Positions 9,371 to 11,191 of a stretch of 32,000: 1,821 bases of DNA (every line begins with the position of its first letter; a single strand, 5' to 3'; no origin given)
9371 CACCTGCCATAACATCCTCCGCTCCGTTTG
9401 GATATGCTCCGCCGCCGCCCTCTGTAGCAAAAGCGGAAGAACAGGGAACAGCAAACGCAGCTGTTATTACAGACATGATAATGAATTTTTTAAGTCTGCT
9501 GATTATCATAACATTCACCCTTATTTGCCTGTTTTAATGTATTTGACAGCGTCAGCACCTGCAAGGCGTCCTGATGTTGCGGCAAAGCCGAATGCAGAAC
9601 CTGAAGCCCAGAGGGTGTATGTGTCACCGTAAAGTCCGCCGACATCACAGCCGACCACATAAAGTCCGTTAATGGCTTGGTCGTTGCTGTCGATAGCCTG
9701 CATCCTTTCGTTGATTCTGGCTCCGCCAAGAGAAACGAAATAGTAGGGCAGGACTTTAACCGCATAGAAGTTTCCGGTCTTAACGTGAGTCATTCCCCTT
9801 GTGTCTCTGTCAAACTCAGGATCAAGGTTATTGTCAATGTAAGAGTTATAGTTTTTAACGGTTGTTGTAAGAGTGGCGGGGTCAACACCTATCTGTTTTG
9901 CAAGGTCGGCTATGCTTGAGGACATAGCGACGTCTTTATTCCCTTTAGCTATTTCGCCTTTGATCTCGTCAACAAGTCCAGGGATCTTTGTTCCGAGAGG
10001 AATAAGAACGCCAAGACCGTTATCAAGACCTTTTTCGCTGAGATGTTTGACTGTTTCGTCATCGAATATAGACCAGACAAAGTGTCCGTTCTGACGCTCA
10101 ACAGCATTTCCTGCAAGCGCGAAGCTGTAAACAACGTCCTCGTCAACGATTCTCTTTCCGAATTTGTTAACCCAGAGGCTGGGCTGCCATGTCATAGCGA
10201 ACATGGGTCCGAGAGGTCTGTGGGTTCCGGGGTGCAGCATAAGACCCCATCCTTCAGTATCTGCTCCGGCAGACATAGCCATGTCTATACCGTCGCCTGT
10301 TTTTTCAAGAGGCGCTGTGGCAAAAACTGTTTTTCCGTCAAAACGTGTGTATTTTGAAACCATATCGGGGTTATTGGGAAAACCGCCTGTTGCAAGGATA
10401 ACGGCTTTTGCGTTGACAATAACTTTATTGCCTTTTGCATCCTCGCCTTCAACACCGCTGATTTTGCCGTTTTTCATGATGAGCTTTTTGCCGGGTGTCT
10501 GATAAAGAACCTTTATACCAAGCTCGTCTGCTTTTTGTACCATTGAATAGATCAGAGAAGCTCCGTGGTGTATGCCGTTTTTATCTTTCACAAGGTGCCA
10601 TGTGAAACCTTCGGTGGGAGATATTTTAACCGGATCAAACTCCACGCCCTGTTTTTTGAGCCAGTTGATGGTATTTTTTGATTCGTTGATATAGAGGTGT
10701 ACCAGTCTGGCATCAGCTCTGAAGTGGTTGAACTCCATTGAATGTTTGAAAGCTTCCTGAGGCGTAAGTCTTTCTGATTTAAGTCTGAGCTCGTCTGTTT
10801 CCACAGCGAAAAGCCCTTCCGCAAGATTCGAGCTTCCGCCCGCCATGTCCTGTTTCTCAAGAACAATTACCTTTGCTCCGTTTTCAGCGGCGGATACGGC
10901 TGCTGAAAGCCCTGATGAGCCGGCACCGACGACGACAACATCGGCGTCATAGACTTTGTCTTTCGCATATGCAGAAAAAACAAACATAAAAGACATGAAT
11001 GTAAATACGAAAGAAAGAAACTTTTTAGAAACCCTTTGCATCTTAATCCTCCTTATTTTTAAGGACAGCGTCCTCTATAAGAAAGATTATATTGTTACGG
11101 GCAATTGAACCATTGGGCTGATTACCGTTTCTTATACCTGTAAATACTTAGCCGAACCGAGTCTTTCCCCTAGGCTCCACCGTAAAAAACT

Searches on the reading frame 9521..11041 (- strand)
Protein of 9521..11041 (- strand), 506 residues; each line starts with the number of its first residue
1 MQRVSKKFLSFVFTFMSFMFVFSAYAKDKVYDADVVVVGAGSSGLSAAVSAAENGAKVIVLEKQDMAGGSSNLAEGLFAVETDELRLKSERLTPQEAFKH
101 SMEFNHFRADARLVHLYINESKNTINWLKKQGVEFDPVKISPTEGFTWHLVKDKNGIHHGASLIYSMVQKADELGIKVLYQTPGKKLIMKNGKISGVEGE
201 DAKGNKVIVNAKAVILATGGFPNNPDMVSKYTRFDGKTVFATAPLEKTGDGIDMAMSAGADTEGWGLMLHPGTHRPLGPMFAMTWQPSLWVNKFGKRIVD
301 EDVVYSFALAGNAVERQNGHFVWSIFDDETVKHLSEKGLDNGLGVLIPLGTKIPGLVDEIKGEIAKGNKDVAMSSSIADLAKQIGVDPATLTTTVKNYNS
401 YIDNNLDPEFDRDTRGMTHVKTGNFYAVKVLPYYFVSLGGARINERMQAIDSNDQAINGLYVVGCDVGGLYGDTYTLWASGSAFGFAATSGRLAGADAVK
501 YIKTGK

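Call 16: search_protein_families(library=pfam, proteins=[window:9521-11041:-], max_evalue=0.0001)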
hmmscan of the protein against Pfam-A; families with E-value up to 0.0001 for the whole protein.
window:9521-11041:- (506 aa): 9 families
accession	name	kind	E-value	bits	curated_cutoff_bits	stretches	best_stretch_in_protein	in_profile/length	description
PF00890.30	FAD_binding_2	-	9.5e-56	190.2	20.4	1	34-477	1-409/414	FAD binding domain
PF01266.30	DAO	-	3.5e-19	70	27.9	1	34-223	1-207/353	FAD dependent oxidoreductase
PF12831.13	FAD_oxidored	-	3.2e-14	53.5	27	1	34-219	1-145/416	FAD dependent oxidoreductase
PF07992.20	Pyr_redox_2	-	9.3e-12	45.4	26.1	1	34-228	2-117/291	Pyridine nucleotide-disulphide oxidoreductase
PF03486.20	HI0933_like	-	1.9e-10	41.1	50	1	34-443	2-197/244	HI0933-like protein Rossmann domain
PF01946.23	Thi4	-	1.4e-08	34.7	26.2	1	28-78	13-64/235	Thi4 family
PF01134.28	GIDA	-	5e-07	29.6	22.1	0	34-64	1-32/391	Glucose inhibited division protein A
PF13450.12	NAD_binding_8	-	9.6e-07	29.4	21.9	1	37-71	1-35/68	NAD(P)-binding Rossmann-like domain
PF13738.12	Pyr_redox_3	-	1.6e-05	24.8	30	0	29-65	161-197/305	Pyridine nucleotide-disulphide oxidoreductase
